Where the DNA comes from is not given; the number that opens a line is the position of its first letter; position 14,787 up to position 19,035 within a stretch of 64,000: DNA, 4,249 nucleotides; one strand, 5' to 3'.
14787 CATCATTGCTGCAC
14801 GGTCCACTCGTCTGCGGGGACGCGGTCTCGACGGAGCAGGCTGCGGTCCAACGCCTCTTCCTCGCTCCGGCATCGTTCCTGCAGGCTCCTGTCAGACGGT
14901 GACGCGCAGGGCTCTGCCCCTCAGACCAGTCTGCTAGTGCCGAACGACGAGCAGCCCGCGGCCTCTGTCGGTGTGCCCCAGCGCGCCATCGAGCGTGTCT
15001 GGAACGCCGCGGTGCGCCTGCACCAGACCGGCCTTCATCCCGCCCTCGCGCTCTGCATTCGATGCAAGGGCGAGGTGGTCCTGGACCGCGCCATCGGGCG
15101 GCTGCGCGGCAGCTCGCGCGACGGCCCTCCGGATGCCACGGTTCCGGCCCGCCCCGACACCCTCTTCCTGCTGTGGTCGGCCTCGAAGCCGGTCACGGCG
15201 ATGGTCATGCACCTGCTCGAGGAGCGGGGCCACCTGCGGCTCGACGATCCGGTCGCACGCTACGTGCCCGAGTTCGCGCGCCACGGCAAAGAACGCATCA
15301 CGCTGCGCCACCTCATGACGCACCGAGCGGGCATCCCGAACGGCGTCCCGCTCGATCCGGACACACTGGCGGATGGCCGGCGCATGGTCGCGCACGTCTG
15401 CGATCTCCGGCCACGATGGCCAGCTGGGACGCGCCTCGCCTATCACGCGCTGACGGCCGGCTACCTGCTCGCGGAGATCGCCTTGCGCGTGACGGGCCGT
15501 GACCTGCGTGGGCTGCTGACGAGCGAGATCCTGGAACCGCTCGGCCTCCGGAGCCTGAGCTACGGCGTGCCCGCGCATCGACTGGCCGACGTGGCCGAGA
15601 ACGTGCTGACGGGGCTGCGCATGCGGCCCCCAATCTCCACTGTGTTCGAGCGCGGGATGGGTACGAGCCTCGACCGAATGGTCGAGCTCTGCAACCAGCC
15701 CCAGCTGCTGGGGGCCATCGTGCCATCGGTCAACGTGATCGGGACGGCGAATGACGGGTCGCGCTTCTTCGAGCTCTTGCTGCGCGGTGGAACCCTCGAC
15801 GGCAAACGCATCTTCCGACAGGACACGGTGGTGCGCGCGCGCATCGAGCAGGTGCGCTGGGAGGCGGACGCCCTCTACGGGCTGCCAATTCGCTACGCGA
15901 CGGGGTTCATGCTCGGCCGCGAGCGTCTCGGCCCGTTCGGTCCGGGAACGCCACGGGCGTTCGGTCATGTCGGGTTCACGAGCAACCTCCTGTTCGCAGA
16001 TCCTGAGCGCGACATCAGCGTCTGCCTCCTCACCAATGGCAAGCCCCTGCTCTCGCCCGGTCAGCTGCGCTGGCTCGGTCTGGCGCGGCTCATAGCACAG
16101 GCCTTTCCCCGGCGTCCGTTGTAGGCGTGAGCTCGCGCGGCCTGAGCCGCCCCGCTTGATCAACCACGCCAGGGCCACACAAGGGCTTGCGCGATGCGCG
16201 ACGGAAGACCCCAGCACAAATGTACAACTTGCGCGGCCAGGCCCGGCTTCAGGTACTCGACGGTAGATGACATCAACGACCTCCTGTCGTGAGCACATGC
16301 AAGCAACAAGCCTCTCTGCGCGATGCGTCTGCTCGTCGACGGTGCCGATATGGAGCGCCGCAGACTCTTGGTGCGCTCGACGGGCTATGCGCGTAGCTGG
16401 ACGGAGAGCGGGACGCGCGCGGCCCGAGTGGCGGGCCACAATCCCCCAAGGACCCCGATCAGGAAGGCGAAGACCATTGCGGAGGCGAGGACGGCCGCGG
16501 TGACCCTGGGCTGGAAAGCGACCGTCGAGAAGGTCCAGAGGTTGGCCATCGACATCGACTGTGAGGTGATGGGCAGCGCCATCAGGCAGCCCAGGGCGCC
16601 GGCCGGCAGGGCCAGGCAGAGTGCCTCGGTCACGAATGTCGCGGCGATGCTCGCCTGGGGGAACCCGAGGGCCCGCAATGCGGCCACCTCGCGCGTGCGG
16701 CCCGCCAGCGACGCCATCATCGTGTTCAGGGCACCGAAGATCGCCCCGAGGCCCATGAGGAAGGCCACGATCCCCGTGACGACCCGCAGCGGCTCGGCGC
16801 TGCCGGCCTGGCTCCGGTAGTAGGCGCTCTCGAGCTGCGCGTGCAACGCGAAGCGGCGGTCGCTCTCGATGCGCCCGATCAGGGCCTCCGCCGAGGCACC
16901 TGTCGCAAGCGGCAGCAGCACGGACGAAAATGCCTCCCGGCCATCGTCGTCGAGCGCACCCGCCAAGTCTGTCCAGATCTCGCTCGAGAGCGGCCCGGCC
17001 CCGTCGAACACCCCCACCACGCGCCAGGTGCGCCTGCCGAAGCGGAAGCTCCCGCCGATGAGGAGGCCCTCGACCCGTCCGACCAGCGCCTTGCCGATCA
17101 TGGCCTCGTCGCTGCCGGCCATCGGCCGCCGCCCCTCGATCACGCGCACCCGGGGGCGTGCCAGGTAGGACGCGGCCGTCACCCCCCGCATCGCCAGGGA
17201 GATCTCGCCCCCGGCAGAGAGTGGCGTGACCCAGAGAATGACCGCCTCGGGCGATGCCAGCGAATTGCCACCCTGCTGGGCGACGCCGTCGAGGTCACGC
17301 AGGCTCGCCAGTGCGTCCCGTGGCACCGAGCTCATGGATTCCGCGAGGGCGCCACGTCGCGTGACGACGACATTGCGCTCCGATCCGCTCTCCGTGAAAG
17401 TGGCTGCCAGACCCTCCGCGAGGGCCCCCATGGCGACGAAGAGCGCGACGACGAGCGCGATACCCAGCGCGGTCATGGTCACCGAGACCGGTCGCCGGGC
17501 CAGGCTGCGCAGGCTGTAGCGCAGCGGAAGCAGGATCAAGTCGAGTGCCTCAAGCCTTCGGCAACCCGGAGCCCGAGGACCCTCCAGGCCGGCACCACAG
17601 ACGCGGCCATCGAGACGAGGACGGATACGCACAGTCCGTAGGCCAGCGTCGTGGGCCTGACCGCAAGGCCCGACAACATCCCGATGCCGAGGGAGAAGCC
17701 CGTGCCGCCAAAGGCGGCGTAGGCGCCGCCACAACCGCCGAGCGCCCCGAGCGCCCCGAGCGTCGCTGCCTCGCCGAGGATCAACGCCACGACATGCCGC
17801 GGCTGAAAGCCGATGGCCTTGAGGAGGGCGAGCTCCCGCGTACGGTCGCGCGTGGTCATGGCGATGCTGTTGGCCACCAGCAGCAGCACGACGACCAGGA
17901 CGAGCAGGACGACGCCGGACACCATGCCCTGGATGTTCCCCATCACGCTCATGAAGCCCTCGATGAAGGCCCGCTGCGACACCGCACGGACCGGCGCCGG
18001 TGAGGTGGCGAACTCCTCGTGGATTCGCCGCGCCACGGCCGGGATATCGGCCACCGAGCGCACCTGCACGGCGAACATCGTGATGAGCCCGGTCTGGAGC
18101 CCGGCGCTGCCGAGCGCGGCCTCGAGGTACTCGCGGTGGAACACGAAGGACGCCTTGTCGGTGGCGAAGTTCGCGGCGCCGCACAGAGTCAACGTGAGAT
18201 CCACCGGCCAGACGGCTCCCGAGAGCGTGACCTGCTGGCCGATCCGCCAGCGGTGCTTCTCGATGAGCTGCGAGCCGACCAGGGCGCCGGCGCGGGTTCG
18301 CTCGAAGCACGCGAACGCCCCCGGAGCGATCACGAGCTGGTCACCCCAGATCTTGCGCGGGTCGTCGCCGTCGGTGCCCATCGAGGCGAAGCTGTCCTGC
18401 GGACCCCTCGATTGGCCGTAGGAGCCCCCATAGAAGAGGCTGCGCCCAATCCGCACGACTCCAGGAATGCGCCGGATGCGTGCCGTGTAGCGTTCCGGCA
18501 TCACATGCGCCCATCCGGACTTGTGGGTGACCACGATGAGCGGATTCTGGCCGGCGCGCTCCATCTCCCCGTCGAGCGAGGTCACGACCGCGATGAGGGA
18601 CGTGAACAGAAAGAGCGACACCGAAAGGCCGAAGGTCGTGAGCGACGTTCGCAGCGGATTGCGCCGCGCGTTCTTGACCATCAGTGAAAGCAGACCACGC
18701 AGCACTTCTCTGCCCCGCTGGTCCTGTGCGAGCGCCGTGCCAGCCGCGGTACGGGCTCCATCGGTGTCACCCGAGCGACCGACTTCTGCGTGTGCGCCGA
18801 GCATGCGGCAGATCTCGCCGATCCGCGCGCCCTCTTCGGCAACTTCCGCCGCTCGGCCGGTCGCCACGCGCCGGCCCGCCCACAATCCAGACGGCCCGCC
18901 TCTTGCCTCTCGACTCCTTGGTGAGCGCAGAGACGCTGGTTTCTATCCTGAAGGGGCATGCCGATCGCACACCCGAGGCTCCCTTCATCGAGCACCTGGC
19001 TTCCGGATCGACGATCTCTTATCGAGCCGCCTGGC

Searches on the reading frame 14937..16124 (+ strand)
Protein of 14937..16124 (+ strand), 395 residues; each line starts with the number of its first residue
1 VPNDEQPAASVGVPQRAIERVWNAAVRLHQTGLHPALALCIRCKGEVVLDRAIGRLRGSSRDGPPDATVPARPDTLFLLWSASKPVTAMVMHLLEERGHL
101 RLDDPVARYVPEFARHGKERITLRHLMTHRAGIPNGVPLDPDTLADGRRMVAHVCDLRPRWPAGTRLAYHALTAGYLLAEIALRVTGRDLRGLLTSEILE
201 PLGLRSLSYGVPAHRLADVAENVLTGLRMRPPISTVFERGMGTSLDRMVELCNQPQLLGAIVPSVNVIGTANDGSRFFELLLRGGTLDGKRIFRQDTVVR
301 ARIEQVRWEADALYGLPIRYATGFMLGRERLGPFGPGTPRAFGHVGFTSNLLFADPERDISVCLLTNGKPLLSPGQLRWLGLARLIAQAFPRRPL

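Call 72: search_protein_families(library=pfam, proteins=[window:14937-16124:+], max_evalue=0.001)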
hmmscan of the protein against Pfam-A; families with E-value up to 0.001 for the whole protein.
window:14937-16124:+ (395 aa): 1 family
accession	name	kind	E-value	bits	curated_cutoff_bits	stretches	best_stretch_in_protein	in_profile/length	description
PF00144.29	Beta-lactamase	-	1.4e-63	215.5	27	1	34-379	14-321/329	Beta-lactamase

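Call 77: search_protein_families(library=ncbifam, proteins=[window:14937-16124:+], max_evalue=0.00001)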
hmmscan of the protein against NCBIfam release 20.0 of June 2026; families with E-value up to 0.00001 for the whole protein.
window:14937-16124:+ (395 aa): 41 families (the best 25 are shown)
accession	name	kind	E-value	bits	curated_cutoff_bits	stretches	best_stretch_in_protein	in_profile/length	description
NF038269.1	lipase_LipE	equivalog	3.8e-102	342.5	750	1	13-392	23-406/407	lipase LipE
NF052353.1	EstBLacLipLMycb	equivalog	5.9e-39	134.1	650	1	38-386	43-390/420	esterase/beta-lactamase LipL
NF033085.1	bla_class_C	equivalog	1.8e-18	66.5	415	1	70-220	49-196/356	class C beta-lactamase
NF033569.1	blaLHK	exception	3.5e-17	62.4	850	1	68-214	80-223/390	LHK family class C beta-lactamase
NF045671.1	blaPNC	exception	4.6e-15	55.4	750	1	68-220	88-237/401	PNC family class C beta-lactamase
NF033575.1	blaRHO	exception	6.3e-15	55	825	1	69-218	72-216/380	RHO family class C beta-lactamase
NF040478.1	blaLAQ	exception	9.3e-14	51.1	850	1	69-214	71-213/380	LAQ family class C beta-lactamase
NF041666.1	ampC_Ecan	exception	2.4e-13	49.7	860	1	67-210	70-210/381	CMY2-MIR-ACT-EC family cephalosporin-hydrolyzing class C beta-lactamase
NF012173.1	CMY2-MIR-ACT-EC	exception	3.8e-13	49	680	1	70-220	73-220/380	CMY2/MIR/ACT/EC family class C beta-lactamase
NF050810.1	blaCHC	exception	4.7e-13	48.7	780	1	70-221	72-219/387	CHC family extended-spectrum class C beta-lactamase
NF007943.0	PRK10662.1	equivalog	5.9e-13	48.2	266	1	56-209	67-224/380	D-alanyl-D-alanine-carboxypeptidase/endopeptidase AmpH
NF000264.2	blaOCH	exception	1e-12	47.8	800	1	73-220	82-226/390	OCH family extended-spectrum class C beta-lactamase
NF000385.4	blaACT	exception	1.2e-12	47.5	810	1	67-218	70-218/380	ACT family cephalosporin-hydrolyzing class C beta-lactamase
NF000423.2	blaSRT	exception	1.7e-12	47.2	860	1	70-221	69-216/378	SRT/SST family class C beta-lactamase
NF050047.1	blaELC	exception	1.8e-12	46.9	840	1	73-221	128-273/434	ELC family class C beta-lactamase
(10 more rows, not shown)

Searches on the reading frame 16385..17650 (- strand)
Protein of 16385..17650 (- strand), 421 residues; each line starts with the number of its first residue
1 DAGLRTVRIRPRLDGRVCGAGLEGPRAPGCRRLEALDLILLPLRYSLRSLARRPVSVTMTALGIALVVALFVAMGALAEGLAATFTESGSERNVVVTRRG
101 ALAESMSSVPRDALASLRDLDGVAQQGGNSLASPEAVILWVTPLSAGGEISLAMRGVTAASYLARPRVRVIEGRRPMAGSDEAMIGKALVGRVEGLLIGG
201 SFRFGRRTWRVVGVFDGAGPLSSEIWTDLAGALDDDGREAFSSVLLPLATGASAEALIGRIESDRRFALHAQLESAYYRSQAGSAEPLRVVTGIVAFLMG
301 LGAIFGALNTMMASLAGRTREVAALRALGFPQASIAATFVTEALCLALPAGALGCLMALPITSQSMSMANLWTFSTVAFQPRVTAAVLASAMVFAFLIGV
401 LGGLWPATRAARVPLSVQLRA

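Call 76: search_protein_families(library=pfam, proteins=[window:16385-17650:-], max_evalue=0.001)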
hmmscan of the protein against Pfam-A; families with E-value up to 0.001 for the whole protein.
window:16385-17650:- (421 aa): 2 families
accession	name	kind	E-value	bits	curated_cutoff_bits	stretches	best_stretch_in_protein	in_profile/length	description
PF02687.27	FtsX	-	9.9e-15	55.1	25.5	1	294-414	2-119/120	FtsX-like permease C-terminal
PF12704.14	MacB_PCD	-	5.3e-13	50.2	27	1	59-262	3-205/207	MacB-like periplasmic core domain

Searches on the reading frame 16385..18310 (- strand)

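Call 72: search_protein_families(library=pfam, proteins=[window:16385-18310:-], max_evalue=0.001)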
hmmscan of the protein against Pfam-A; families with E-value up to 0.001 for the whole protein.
window:16385-18310:- (641 aa): 2 families
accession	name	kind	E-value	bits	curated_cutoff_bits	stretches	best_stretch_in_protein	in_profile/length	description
PF02687.27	FtsX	-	2.1e-14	54.1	25.5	1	514-634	2-119/120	FtsX-like permease C-terminal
PF12704.14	MacB_PCD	-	1.4e-12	48.8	27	1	279-482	3-205/207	MacB-like periplasmic core domain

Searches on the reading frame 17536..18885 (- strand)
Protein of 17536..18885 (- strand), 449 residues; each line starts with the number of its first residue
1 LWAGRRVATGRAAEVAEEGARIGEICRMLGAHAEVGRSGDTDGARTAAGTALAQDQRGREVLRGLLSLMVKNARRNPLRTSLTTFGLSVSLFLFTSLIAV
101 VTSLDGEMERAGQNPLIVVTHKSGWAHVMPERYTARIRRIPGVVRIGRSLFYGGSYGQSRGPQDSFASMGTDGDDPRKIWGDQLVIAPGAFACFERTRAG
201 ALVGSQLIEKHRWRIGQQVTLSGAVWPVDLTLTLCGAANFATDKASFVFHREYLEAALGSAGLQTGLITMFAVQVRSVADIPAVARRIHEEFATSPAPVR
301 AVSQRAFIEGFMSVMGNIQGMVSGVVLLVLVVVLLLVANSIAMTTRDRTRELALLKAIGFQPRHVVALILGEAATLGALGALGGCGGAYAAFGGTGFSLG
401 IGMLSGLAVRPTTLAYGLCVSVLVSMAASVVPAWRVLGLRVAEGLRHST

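Call 72: search_protein_families(library=pfam, proteins=[window:17536-18885:-], max_evalue=0.001)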
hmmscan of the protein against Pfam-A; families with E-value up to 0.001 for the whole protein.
window:17536-18885:- (449 aa): 1 family
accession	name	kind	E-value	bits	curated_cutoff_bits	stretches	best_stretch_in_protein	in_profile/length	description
PF02687.27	FtsX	-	5.1e-12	46.4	25.5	1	325-438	3-117/120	FtsX-like permease C-terminal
